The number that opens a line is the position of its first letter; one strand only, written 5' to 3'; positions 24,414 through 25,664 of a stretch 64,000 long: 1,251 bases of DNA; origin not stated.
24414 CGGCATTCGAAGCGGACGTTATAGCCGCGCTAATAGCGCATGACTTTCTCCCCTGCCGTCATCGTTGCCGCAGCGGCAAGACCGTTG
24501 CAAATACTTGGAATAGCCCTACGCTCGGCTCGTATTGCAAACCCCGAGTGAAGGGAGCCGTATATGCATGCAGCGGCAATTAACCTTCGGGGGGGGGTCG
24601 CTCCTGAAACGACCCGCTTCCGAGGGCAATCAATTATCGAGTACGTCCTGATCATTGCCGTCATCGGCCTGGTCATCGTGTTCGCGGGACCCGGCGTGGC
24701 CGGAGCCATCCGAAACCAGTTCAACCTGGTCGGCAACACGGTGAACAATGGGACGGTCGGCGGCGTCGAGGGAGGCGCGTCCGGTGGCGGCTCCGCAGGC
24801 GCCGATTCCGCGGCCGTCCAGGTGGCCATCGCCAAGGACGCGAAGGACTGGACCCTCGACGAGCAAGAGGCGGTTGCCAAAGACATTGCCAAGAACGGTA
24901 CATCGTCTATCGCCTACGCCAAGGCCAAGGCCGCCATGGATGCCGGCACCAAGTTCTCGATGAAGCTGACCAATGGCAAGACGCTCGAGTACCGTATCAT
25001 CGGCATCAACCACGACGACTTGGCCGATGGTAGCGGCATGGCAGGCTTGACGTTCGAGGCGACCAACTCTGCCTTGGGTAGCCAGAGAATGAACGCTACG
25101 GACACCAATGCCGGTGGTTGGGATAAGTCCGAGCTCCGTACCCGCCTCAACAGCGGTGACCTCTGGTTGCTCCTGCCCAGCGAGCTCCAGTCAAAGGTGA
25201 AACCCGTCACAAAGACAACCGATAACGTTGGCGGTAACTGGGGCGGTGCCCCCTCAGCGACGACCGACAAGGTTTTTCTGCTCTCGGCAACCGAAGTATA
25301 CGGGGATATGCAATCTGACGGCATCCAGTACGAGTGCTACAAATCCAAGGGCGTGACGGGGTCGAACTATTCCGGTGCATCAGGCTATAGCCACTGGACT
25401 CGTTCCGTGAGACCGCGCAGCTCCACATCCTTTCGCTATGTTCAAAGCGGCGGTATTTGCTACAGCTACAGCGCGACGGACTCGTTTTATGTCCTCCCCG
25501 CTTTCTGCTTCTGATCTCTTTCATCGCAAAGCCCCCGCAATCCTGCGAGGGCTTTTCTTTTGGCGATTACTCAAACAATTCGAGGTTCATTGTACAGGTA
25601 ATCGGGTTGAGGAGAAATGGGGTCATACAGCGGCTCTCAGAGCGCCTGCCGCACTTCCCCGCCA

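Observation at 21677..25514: Family of three tandem 'modular Flp pilins': complete Flp prepilin fused to large passenger domains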

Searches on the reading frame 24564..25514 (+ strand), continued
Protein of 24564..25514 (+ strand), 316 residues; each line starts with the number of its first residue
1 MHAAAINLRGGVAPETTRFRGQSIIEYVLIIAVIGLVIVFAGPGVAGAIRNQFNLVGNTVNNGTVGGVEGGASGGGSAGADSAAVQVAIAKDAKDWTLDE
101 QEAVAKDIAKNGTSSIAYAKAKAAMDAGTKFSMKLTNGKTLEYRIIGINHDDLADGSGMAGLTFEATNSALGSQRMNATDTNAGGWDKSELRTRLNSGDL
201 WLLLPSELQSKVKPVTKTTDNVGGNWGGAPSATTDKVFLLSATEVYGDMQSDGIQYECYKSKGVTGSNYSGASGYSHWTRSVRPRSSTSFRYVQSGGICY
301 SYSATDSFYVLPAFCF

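Call 77: search_protein_families(library=phrogs, proteins=[L108:2917-3954:+, L108:4718-5341:+, L108:5354-5827:+, L108:5770-6519:+, L108:6525-7244:+, L108:7225-7929:+, L108:8761-9453:+, L104:4917-6803:+, L104:1967-2881:-, L104:1062-2114:-], max_evalue=0.001)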
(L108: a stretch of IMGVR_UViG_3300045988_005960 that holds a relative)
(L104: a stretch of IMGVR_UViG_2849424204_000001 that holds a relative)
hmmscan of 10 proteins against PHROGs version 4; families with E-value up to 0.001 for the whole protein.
L108:2917-3954:+ (345 aa): 2 families
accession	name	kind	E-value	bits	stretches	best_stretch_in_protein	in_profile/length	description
phrog_26795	-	unknown function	2.9e-33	116.3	1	52-343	417-726/728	-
phrog_1887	-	tail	1.3e-32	114.6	1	59-343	369-656/670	tail protein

L108:4718-5341:+ (207 aa): 4 families
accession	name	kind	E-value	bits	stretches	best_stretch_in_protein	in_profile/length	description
phrog_16233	-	tail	1.8e-07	30.4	1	137-201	173-238/1357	tail fiber protein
phrog_15437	-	tail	7.8e-06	25.8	1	137-186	131-178/656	tail fiber protein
phrog_3904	-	tail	1.7e-05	24.3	1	145-188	629-672/1086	tail fiber protein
phrog_24103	-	unknown function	0.00018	22.6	0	2-24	3-24/197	-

L108:5354-5827:+ (157 aa): 1 family
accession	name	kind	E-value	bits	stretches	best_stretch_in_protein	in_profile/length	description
phrog_33513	-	unknown function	0.00073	18.5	1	20-81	872-933/1042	-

L108:5770-6519:+ (249 aa): 3 families
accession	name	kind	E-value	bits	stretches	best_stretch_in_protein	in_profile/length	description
phrog_37900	-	unknown function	2e-17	63.9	1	37-247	373-631/633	-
phrog_19280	-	unknown function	9.5e-06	25.5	1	142-246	511-619/623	-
phrog_10993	-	head and packaging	0.00055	19.9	1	112-246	87-237/556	Hoc-like head decoration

L108:6525-7244:+ (239 aa): 5 families
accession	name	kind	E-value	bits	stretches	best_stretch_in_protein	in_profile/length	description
phrog_10993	-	head and packaging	8.8e-56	190.9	1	18-230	4-250/556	Hoc-like head decoration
phrog_9958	-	unknown function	2.1e-13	51.1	1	46-228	32-182/210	-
phrog_32827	-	unknown function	4.4e-09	37.5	1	181-223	7-49/50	-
phrog_19280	-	unknown function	8.2e-09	35.6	1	131-220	536-622/623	-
phrog_37900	-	unknown function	0.00014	21.5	1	92-218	503-631/633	-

L108:7225-7929:+ (234 aa): 0 families

L108:8761-9453:+ (230 aa): 1 family
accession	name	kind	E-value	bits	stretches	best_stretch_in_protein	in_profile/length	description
phrog_3513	-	lysis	3.4e-14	52.8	1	71-184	916-1034/1434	endolysin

L104:4917-6803:+ (628 aa): 5 families
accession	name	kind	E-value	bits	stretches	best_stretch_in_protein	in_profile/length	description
phrog_16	-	DNA, RNA and nucleotide metabolism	3.5e-80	271.4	1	6-343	271-606/986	DNA helicase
phrog_16694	-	unknown function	2.3e-16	59.9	2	4-194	271-502/1010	-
phrog_9690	-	DNA, RNA and nucleotide metabolism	1.6e-15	57.9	1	108-318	41-260/306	DNA helicase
phrog_62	-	DNA, RNA and nucleotide metabolism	2.2e-10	39.7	1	225-310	1004-1093/1881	DNA helicase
phrog_2488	-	DNA, RNA and nucleotide metabolism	8.4e-08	32.4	0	7-53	18-67/579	DNA helicase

L104:1967-2881:- (304 aa): 4 families
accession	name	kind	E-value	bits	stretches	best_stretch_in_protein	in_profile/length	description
phrog_56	-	other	6.4e-47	162.2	1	19-293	63-330/647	DNA methyltransferase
phrog_116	-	other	3.1e-20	73.1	1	29-214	520-698/779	DNA methyltransferase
phrog_26700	-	unknown function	2e-14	54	1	19-233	8-222/552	-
phrog_1996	-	other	2.7e-09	38.1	1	144-287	5-142/150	DNA methyltransferase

L104:1062-2114:- (350 aa): 15 families
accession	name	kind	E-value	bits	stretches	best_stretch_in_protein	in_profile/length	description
phrog_67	-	other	3.1e-65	222.6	1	51-330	81-350/743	DNA methyltransferase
phrog_498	-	other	3.2e-35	122.8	1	102-340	215-435/633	DNA methyltransferase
phrog_3008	-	other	1.9e-26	93.8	1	245-330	133-218/244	DNA methyltransferase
phrog_18293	-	other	3.8e-22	79.5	1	256-329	40-113/119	methyltransferase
phrog_23148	-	unknown function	1.2e-16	62.2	1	240-326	62-149/165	-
phrog_6025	-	other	3.6e-16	60.3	1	92-213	13-118/192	DNA methyltransferase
phrog_6952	-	other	1.7e-15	58.3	1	260-326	112-178/181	DNA methyltransferase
phrog_8769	-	other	6.9e-13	49.2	1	274-324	4-54/71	methyltransferase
phrog_23085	-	unknown function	2.1e-12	47.9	1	259-330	41-112/138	-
phrog_16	-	DNA, RNA and nucleotide metabolism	1.1e-08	34.8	1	202-326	825-912/986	DNA helicase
phrog_12517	-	unknown function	1.2e-08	35.5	1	280-326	104-150/316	-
phrog_18146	-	other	4.5e-08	33.4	1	278-314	65-102/452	DNA methyltransferase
phrog_12862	-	unknown function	1.6e-07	32.3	1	92-138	4-50/149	-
phrog_24333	-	other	0.00052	20.5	1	105-176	97-163/238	DNA methyltransferase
phrog_11619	-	other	0.00079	19.9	0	96-177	73-137/186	DNA methyltransferase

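Call 78: find_encoding_contigs(protein=P0099, flank=8000, max_places=3)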
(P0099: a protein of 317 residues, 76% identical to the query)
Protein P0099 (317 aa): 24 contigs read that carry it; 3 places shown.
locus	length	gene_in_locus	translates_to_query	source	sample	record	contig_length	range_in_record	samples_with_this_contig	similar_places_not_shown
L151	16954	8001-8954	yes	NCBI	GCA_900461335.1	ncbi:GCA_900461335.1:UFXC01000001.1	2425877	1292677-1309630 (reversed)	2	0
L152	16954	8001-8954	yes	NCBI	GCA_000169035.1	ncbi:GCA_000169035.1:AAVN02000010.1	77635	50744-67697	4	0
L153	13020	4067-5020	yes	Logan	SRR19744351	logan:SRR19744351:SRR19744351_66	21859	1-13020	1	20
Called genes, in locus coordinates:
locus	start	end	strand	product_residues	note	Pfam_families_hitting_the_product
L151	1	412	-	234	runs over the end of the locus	PF01066:CDP-OH_P_transf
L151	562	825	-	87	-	-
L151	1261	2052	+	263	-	PF00106:adh_short, PF08659:KR, PF13561:adh_short_C2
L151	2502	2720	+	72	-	-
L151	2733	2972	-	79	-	-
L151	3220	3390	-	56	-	-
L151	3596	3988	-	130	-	-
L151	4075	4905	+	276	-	-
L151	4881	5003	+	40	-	-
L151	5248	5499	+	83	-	PF19807:DUF6290, PF21983:NikA-like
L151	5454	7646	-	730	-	PF27347:YeeR_C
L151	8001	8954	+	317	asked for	PF19789:DUF6273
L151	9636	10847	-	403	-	PF02441:Flavoprotein, PF04127:DFP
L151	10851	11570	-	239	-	PF02403:Seryl_tRNA_N (weak), PF24481:CT398_CC, PF02591:Zn_ribbon_9 (faint)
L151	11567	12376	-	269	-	PF01784:DUF34_NIF3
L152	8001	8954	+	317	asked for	PF19789:DUF6273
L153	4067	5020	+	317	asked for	PF19789:DUF6273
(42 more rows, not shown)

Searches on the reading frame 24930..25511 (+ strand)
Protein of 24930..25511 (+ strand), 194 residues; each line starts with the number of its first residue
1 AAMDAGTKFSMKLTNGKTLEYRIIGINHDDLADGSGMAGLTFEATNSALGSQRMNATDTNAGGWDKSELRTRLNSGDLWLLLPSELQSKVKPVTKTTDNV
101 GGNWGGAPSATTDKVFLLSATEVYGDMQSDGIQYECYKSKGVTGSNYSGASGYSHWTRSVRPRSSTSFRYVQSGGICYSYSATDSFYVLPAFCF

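Call 67: predict_structure(alignment_id=A2)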
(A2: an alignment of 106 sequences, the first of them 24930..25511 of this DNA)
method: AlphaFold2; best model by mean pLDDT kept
length: 194 residues; sequences in the alignment: 106
mean_pLDDT: 44.9   pTM: 0.26
mean pLDDT of the five models: 44.9, 43.9, 41.3, 38.2, 38.0
residues with pLDDT >= 90: 0; 70-90: 0; 50-70: 59; < 50: 135
segments of 3 or more residues with pLDDT < 50: 1-8, 10-14, 16-19, 24-70, 97-105, 117-165, 185-194
pLDDT, mean of each block of 10 residues (from residue 1): 39 46 45 42 41 34 43 56 58 52 48 48 37 35 36 43 52 57 48 28
secondary structure, 60 per line:
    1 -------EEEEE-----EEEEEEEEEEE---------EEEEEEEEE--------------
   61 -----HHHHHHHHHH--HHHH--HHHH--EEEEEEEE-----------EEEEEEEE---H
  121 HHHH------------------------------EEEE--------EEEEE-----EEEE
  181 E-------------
elements in order: E8-12 E18-28 E38-46 H66-75 H78-81 H84-87 E90-97 E109-116 H120-124 E155-158 E167-171 E177-181
